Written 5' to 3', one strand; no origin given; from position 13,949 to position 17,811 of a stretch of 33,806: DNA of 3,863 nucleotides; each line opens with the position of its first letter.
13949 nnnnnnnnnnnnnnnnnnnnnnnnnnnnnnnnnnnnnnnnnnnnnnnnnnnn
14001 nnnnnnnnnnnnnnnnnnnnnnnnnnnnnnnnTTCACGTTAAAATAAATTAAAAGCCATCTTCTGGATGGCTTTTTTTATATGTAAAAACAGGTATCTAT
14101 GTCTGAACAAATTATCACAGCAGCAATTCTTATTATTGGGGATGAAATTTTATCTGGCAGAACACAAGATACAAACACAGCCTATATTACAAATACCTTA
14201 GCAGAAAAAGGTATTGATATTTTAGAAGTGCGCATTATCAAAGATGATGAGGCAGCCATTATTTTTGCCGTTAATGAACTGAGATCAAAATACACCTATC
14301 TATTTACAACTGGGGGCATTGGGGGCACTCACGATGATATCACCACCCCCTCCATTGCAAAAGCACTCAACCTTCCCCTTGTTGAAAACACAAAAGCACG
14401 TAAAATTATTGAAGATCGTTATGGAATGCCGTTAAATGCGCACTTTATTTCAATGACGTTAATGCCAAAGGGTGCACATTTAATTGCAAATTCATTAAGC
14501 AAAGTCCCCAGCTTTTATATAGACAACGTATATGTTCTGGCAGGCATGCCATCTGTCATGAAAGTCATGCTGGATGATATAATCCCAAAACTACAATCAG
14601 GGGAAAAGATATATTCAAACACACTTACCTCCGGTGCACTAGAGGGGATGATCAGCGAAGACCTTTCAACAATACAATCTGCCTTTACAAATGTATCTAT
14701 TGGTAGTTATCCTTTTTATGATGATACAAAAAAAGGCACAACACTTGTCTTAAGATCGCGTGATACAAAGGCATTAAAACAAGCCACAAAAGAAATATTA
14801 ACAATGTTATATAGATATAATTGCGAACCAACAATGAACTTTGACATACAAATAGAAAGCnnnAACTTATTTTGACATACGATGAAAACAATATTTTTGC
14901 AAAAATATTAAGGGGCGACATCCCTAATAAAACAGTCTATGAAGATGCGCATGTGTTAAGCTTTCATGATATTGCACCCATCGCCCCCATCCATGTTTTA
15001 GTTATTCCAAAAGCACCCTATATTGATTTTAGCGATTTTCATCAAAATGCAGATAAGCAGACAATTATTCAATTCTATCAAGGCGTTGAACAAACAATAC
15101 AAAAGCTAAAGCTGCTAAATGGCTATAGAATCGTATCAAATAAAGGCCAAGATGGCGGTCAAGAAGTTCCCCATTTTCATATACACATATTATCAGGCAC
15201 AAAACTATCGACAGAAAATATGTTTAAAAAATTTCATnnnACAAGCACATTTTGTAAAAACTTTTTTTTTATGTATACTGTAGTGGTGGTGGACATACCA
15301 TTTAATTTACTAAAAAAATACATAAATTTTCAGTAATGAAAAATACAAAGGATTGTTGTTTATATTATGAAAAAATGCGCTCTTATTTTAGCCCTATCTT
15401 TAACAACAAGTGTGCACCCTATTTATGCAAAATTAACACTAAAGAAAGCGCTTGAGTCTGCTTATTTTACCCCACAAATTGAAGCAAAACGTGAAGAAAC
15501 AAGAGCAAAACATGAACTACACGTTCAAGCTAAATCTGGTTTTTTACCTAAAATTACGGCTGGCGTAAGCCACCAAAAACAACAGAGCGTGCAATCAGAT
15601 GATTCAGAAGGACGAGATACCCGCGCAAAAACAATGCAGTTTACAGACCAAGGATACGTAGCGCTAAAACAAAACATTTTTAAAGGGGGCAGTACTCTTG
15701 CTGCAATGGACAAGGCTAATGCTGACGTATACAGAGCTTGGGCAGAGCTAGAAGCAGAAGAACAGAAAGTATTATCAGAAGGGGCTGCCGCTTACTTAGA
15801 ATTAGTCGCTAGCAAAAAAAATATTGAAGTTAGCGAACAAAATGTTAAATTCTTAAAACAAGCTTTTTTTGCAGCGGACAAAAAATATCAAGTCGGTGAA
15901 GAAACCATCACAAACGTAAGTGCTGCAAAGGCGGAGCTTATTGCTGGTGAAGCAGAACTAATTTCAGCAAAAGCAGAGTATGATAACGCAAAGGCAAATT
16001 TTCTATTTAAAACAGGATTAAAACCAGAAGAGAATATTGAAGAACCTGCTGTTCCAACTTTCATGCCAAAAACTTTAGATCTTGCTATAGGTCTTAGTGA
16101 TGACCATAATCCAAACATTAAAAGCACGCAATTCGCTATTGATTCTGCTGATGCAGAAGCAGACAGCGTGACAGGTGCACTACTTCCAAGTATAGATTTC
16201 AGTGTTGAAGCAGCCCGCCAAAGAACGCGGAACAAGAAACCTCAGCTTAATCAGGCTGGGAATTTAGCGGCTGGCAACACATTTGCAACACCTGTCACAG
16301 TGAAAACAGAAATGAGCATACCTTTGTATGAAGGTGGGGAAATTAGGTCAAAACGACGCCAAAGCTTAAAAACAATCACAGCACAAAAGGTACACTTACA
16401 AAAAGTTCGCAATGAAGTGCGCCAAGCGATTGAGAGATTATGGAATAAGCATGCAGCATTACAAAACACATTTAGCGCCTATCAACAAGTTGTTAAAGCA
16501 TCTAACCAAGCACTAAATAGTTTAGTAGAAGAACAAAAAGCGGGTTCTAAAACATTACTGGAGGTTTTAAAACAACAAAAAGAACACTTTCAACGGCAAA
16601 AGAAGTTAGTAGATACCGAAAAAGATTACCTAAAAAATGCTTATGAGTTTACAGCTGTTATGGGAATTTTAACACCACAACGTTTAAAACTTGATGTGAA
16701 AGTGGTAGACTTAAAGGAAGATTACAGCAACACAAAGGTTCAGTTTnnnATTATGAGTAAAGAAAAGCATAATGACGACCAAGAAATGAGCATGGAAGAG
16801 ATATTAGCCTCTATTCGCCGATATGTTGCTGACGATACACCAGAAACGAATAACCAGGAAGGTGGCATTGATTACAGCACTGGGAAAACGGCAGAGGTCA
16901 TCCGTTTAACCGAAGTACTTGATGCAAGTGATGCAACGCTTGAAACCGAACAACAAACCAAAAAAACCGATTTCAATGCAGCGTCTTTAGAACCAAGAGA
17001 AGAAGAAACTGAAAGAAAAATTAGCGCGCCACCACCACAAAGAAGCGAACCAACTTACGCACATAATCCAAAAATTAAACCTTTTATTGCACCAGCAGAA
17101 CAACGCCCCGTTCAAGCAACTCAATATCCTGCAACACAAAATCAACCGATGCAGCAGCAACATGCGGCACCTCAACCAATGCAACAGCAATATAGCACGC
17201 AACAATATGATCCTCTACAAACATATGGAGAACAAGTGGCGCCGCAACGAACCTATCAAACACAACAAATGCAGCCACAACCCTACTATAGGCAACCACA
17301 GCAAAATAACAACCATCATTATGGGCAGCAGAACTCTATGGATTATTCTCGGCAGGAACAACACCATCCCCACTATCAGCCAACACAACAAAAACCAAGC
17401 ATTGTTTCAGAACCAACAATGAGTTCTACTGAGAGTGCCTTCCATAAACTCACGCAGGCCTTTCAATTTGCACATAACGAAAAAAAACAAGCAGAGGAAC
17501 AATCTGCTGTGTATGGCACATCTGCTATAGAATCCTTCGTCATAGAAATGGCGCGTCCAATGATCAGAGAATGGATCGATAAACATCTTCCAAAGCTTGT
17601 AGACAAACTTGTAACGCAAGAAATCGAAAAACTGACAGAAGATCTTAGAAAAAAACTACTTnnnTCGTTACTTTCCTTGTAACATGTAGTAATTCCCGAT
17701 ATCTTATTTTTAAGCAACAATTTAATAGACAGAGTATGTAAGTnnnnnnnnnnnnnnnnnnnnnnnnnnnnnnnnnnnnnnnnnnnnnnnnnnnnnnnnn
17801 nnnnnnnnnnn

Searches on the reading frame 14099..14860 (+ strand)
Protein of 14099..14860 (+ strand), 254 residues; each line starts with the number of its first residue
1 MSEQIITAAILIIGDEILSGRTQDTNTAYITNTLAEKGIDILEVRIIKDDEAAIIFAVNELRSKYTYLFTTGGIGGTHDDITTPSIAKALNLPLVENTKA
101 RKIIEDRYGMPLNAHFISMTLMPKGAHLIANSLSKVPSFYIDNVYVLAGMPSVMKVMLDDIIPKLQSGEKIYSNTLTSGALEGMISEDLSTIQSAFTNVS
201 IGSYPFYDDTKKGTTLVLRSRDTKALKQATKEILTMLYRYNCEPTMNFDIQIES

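Call 18: search_protein_families(library=pfam, proteins=[window:14099-14860:+], max_evalue=0.0001)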
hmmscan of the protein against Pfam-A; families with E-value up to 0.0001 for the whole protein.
window:14099-14860:+ (254 aa): 2 families
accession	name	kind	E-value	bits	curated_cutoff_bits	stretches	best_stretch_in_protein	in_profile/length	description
PF00994.29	MoCF_biosynth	-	3.9e-28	98.4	26.6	1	9-166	1-143/144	Probable molybdopterin binding domain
PF24102.1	FLAD1_M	-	2e-15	56.8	27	1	171-237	2-69/78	FAD synthase, middle domain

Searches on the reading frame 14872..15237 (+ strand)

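Call 18: search_protein_families(library=pfam, proteins=[window:14872-15237:+], max_evalue=0.0001)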
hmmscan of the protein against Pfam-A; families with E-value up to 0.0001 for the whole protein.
window:14872-15237:+ (122 aa): 2 families
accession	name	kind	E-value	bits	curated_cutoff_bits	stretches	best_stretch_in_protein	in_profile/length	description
PF01230.28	HIT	-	4.7e-24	85.3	21.5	1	15-111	2-97/98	HIT domain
PF11969.13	DcpS_C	-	3.4e-14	53.7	24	1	7-108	2-101/114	Scavenger mRNA decapping enzyme C-term binding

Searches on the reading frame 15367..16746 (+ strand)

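Call 18: search_protein_families(library=pfam, proteins=[window:15367-16746:+], max_evalue=0.0001)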
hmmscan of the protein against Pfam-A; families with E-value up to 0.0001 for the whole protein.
window:15367-16746:+ (460 aa): 1 family
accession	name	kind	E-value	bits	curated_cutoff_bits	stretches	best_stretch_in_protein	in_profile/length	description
PF02321.23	OEP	-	1.5e-47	162.3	22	2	28-213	4-183/187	Outer membrane efflux protein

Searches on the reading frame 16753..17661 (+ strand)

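Call 18: search_protein_families(library=pfam, proteins=[window:16753-17661:+], max_evalue=0.0001)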
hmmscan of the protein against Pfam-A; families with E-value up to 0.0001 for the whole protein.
window:16753-17661:+ (303 aa): 1 family
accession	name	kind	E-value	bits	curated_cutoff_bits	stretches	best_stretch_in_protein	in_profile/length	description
PF10691.14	DUF2497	-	4.7e-18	65.8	27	1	216-295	2-74/75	Protein of unknown function (DUF2497)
